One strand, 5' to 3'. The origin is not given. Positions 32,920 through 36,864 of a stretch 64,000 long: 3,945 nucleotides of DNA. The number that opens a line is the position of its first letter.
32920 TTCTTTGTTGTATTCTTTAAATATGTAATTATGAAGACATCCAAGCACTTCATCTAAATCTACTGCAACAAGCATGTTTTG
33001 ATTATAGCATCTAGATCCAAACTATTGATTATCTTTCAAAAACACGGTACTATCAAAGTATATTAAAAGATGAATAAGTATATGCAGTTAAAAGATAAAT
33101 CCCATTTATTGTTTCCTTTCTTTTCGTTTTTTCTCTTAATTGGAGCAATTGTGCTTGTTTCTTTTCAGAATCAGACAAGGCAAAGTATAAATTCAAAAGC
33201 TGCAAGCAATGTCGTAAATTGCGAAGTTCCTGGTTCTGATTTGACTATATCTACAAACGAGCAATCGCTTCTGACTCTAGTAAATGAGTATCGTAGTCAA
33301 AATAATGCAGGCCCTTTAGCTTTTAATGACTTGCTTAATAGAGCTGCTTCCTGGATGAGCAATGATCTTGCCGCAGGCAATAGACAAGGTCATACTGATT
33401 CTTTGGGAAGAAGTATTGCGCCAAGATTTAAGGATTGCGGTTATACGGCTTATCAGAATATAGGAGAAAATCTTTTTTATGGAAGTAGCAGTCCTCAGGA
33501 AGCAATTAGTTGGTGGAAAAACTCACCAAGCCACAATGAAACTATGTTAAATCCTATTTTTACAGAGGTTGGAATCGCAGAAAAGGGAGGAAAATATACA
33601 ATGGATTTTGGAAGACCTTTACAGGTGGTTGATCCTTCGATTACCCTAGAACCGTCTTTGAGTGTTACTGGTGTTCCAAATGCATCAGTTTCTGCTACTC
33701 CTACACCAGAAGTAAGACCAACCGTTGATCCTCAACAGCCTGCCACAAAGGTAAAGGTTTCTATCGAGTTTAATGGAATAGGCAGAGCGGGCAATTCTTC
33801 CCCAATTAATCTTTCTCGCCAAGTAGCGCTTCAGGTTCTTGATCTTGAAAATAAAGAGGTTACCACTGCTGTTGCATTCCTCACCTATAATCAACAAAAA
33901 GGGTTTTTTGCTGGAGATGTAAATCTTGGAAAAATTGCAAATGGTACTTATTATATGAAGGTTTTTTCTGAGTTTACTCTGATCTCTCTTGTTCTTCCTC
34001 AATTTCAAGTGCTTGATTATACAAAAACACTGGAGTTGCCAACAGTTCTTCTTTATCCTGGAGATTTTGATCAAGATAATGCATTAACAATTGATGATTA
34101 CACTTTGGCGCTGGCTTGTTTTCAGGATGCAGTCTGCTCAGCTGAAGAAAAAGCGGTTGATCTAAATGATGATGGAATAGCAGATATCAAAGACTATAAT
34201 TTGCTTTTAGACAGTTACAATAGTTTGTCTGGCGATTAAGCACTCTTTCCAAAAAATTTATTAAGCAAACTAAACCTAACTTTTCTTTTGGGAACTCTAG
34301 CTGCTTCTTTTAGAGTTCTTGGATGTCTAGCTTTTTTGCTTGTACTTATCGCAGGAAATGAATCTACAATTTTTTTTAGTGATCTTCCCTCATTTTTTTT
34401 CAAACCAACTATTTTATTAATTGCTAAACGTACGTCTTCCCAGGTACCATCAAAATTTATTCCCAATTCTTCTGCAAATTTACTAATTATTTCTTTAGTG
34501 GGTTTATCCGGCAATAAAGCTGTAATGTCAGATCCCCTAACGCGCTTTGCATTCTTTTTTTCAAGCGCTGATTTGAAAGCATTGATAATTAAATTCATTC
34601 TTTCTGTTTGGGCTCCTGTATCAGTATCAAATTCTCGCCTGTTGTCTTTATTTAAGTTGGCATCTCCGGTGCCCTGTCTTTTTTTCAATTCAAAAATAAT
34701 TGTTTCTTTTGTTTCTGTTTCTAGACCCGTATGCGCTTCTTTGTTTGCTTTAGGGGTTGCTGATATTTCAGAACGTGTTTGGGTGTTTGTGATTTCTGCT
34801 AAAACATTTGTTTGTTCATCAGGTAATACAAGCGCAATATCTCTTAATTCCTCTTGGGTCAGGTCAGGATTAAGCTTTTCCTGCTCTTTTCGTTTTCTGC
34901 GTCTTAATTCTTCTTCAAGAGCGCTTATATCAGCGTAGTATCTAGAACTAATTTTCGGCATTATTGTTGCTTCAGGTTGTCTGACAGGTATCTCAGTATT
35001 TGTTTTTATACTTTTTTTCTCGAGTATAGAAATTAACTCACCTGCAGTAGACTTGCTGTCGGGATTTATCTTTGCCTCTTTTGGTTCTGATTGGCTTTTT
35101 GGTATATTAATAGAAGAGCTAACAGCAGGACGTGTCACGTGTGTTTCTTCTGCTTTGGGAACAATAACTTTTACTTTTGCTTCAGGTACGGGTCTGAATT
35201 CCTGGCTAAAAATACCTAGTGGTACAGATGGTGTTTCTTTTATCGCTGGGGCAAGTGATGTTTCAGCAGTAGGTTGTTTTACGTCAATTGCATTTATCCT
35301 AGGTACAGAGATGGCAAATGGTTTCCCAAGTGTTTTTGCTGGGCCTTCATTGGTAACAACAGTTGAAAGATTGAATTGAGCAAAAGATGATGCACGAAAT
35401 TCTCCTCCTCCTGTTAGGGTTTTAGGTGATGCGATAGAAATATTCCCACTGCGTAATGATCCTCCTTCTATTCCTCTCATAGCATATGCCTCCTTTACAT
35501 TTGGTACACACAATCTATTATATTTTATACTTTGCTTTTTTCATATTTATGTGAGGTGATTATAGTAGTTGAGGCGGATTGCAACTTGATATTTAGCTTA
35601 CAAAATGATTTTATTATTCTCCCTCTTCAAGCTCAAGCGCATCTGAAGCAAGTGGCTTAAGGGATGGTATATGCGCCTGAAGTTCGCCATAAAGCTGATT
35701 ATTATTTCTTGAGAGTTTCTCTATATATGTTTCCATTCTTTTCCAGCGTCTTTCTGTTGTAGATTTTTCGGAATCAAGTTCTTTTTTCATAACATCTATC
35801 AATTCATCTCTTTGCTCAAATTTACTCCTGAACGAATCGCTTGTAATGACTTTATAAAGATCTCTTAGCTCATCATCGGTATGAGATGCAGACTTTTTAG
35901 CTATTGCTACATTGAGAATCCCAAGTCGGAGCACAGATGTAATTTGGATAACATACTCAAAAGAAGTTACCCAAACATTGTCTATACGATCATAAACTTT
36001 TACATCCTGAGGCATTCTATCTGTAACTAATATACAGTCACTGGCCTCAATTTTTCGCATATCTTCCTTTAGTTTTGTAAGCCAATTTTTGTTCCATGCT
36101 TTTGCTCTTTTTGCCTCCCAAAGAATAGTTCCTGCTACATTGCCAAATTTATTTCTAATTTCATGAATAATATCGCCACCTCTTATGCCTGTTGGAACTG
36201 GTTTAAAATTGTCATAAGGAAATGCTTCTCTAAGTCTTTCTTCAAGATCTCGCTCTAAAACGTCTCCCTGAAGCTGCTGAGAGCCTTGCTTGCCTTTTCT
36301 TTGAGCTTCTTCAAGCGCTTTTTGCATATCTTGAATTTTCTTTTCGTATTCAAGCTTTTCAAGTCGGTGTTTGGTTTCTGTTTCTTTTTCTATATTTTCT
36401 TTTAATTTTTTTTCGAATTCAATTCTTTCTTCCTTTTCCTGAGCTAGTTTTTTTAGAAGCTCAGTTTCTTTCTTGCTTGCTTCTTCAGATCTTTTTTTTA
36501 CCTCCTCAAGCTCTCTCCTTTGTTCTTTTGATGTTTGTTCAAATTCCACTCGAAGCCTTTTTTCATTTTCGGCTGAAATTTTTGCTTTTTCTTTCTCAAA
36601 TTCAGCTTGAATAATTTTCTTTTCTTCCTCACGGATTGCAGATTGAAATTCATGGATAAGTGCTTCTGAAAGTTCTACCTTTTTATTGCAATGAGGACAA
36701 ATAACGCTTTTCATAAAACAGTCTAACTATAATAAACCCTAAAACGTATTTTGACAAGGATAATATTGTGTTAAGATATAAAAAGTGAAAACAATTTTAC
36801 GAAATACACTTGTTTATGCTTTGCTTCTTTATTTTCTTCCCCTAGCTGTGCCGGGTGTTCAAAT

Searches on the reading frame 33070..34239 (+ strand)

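Call 62: search_protein_families(library=pfam, proteins=[window:33070-34239:+], max_evalue=0.00001)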
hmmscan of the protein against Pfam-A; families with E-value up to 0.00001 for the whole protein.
window:33070-34239:+ (389 aa): 1 family
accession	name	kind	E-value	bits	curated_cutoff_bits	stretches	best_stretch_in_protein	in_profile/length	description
PF00188.32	CAP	-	1e-14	55.8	21.1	1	68-170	1-101/117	Cysteine-rich secretory protein family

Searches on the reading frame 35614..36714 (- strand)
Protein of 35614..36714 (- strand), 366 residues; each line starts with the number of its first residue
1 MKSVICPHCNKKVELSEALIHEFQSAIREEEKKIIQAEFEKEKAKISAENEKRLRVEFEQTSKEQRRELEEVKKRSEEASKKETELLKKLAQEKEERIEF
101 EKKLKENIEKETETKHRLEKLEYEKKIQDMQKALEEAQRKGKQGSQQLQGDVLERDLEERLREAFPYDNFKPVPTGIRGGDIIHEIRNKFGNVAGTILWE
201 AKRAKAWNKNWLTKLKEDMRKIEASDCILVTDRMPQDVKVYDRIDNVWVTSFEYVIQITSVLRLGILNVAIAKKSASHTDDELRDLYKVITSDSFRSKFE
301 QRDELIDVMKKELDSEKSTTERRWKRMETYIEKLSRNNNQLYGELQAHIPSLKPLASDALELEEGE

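Call 63: search_protein_families(library=pfam, proteins=[window:35614-36714:-], max_evalue=0.00001)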
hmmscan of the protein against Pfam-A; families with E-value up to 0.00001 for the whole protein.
window:35614-36714:- (366 aa): 1 family
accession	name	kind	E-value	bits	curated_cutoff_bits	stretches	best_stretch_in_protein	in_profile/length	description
PF09903.14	DUF2130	-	3.2e-52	177.8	26.7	1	118-351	3-246/255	Uncharacterized protein conserved in bacteria (DUF2130)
